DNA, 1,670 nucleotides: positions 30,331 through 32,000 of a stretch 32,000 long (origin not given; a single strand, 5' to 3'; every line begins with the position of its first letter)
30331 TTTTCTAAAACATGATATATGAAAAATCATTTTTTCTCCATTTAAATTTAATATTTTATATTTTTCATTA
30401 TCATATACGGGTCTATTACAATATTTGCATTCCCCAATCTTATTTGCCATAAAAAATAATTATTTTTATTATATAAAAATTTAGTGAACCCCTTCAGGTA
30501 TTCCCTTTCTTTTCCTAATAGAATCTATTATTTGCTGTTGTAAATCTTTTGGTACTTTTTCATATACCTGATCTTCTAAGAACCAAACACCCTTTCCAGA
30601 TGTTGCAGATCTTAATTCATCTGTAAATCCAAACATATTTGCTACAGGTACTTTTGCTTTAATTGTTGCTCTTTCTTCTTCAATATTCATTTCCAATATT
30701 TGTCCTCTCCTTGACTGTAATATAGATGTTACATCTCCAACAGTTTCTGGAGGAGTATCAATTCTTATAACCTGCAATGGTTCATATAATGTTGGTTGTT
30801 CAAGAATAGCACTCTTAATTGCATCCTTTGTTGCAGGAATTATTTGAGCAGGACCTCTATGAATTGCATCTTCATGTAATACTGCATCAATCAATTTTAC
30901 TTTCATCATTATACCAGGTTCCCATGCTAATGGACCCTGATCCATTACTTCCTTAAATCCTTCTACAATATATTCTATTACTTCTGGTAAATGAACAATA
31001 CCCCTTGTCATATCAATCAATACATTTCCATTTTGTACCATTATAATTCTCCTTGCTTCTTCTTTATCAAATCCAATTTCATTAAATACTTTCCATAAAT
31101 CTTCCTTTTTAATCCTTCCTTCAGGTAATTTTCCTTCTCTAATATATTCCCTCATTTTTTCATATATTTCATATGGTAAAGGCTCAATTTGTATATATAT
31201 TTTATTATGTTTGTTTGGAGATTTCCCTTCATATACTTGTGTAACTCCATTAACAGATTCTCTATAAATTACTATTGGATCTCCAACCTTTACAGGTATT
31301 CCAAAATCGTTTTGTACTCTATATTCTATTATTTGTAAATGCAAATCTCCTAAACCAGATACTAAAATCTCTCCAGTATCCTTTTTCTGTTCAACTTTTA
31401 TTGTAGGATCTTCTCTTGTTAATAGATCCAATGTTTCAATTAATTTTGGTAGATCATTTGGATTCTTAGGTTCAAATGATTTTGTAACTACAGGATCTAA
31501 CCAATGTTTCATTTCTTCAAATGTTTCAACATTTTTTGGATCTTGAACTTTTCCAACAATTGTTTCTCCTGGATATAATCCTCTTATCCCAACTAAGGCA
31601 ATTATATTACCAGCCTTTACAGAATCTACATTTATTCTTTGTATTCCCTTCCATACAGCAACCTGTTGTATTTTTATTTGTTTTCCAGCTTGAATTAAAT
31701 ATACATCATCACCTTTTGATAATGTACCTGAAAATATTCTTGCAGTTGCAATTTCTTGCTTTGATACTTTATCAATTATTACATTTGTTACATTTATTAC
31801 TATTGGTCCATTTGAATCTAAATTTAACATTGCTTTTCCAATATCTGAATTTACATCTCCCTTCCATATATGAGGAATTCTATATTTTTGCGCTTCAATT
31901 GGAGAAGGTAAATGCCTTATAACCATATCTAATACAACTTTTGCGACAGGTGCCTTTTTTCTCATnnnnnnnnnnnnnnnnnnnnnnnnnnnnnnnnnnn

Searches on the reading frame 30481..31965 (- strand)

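Call 53: search_protein_families(library=pfam, proteins=[window:30481-31965:-], max_evalue=0.001)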
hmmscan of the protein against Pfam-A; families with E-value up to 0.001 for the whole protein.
window:30481-31965:- (494 aa): 5 families
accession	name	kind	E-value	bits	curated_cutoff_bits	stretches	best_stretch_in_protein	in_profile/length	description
PF00679.30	EFG_C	-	6.8e-26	90.6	27.9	1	393-478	2-88/89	Elongation factor G C-terminus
PF03764.24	EFG_IV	-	8.3e-23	80.9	24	1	292-388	19-118/121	Elongation factor G, domain IV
PF14492.12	EFG_III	-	3.3e-19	69.2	27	1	157-228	3-74/75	Elongation Factor G, domain III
PF03144.31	GTP_EFTU_D2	-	1.5e-10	41.8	30.3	1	72-136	3-72/73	Elongation factor Tu domain 2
PF22042.2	EF-G_D2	-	1.5e-10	41.5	27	1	59-136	6-81/84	Elongation factor G domain 2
